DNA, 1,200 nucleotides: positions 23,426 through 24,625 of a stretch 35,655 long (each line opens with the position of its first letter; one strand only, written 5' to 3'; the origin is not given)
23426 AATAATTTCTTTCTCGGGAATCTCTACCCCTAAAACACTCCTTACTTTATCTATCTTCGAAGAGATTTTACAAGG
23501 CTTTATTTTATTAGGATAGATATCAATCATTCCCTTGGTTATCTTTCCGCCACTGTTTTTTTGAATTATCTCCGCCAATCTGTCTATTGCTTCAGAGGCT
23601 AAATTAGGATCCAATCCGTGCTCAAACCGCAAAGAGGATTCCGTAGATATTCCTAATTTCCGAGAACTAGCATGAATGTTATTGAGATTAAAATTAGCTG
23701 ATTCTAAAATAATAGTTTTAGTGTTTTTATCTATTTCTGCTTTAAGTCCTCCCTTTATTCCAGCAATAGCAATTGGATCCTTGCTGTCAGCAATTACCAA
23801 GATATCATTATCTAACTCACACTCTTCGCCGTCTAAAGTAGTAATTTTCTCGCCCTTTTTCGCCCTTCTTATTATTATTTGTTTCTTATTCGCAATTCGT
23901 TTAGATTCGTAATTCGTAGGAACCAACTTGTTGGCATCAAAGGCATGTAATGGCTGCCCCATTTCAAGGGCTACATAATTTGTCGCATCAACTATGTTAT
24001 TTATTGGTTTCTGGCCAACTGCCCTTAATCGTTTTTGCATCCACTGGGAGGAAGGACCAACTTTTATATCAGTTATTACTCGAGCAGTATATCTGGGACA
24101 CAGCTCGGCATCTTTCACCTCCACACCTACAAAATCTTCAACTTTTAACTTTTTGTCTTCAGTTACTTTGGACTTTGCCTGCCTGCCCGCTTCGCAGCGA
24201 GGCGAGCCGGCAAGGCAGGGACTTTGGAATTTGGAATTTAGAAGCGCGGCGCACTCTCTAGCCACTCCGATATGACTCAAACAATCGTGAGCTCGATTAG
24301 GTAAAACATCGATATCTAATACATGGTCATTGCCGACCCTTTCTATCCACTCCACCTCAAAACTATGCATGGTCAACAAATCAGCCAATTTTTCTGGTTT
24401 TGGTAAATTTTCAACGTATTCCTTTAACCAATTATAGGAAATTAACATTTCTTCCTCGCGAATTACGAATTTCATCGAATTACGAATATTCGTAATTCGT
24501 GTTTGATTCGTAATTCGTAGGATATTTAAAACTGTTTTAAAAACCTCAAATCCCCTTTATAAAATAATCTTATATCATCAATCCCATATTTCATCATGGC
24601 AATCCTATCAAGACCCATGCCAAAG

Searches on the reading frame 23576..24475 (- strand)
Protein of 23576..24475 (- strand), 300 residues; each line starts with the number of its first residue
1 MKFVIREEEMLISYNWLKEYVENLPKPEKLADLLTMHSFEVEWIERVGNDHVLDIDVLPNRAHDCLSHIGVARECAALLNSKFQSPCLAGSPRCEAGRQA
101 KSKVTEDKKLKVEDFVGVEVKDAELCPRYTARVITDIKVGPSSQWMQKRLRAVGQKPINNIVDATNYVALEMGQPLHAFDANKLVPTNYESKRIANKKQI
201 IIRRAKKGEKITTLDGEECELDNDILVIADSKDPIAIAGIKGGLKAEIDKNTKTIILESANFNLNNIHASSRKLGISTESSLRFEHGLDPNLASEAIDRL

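Call 48: search_solved_structures(query=window:23576-24475:-, show_alignments=2, max_evalue=0.001)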
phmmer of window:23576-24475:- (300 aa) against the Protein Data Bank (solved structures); distinct sequences matched with E-value up to 0.001: 11.
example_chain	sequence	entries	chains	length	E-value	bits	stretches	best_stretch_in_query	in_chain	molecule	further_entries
2rhs_B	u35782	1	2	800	7.1e-44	153.3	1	49-299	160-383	Phenylalanyl-tRNA synthetase beta chain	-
2rhq_B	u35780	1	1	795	7.5e-44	153.3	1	49-299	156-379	Phenylalanyl-tRNA synthetase beta chain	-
7n8y_B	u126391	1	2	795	2e-42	148.6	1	49-299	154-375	Phenylalanine--tRNA ligase beta subunit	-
3pco_B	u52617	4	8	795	2.9e-41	144.8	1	49-299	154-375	Phenylalanyl-tRNA synthetase, beta chain | Phenylalanine--tRNA ligase beta subunit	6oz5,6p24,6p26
2iy5_B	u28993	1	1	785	1.3e-37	132.9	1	52-290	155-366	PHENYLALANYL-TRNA SYNTHETASE BETA CHAIN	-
1b70_B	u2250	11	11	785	1.3e-37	132.8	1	52-290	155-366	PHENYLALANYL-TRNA SYNTHETASE | PROTEIN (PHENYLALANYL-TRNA SYNTHETASE) | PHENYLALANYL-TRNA SYNTHETASE BETA CHAIN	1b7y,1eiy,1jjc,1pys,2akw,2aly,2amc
6p8t_A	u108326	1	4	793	1.9e-35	125.7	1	49-298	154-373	Phenylalanine--tRNA ligase beta subunit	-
4p71_A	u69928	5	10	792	5e-34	121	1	50-299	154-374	Phenylalanine--tRNA ligase beta subunit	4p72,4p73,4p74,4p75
7k98_B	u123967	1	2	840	1.8e-19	73.3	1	129-299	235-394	Phenylalanine--tRNA ligase beta subunit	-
7k9m_B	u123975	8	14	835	1.8e-19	73.2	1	129-299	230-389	Phenylalanine--tRNA ligase beta subunit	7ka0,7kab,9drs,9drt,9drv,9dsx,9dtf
7daw_B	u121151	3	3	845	2e-19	73.1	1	129-299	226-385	Phenylalanine--tRNA ligase beta subunit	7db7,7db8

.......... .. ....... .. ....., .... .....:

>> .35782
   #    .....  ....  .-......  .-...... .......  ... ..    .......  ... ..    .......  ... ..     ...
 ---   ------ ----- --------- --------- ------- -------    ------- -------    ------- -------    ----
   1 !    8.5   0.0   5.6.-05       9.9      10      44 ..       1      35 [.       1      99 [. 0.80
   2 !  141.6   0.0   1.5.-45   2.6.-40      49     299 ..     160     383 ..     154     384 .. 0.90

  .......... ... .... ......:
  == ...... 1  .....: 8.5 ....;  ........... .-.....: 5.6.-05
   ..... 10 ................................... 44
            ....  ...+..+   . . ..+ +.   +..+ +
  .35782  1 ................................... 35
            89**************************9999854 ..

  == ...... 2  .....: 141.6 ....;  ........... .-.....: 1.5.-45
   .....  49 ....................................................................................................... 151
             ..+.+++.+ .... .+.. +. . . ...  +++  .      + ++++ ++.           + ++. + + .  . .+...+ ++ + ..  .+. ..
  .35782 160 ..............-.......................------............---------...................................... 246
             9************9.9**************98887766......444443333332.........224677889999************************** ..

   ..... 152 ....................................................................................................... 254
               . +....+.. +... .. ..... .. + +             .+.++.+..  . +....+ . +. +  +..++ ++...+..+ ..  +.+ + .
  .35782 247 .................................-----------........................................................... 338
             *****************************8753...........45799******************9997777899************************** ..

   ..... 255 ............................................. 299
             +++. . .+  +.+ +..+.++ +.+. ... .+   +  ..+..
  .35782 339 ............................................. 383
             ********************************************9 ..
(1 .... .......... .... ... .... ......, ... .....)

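Call 72: find_homologous_proteins(query=window:23576-24475:-)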
Query window:23576-24475:- (300 aa): 2212 proteins with E <= 0.001 among 3345 candidates; the best 120 are listed.
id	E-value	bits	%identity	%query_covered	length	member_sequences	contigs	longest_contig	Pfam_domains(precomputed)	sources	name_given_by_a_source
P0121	1.4e-127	443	75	97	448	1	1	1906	PF03483.23,PF03484.22,PF17759.7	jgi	jgi:phenylalanyl-tRNA synthetase beta chain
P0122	4.1e-108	379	60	97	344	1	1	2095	PF03483.23,PF03484.22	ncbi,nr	ncbi:MAG: phenylalanine--tRNA ligase beta subunit-related protein, partial [bacterium]|nr:phenylalan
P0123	1.3e-105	371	60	97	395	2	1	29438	PF03483.23,PF03484.22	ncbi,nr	ncbi:MAG TPA: phenylalanine--tRNA ligase subunit beta, partial [Candidatus Paceibacterota bacterium]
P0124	3.2e-102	360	58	97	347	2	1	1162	PF03483.23,PF03484.22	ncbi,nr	ncbi:MAG: phenylalanine--tRNA ligase beta subunit-related protein, partial [bacterium]|nr:phenylalan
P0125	6.8e-100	352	59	97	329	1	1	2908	PF03483.23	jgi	-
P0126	1.6e-91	325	53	97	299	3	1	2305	PF03483.23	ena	-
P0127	1.8e-90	321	56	97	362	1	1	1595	PF03483.23,PF03484.22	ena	-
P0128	7.3e-90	319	56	97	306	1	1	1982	PF03483.23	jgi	-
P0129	1.8e-89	318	55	94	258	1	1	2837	PF03483.23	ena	-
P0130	3.1e-89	317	56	97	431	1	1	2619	PF03483.23,PF03484.22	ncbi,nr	ncbi:phenylalanine--tRNA ligase subunit beta, partial [Patescibacteria group bacterium]|nr:phenylala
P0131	3.5e-89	317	56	97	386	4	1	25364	PF03483.23,PF03484.22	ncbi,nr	ncbi:TPA: hypothetical protein DCP13_02970, partial [Candidatus Azambacteria bacterium]|nr:hypotheti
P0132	5.9e-89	316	56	97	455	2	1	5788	PF03483.23,PF00877.26,PF03484.22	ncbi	ncbi:MAG: Phenylalanine-tRNA ligase beta subunit, partial [Candidatus Azambacteria bacterium GW2011_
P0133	1.1e-88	315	55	97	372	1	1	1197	PF03483.23,PF03484.22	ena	-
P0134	4.3e-88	313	55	97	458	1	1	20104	PF03483.23,PF03484.22,PF17759.7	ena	-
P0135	1.4e-87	312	55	97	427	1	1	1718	PF03483.23,PF03484.22,PF17759.7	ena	-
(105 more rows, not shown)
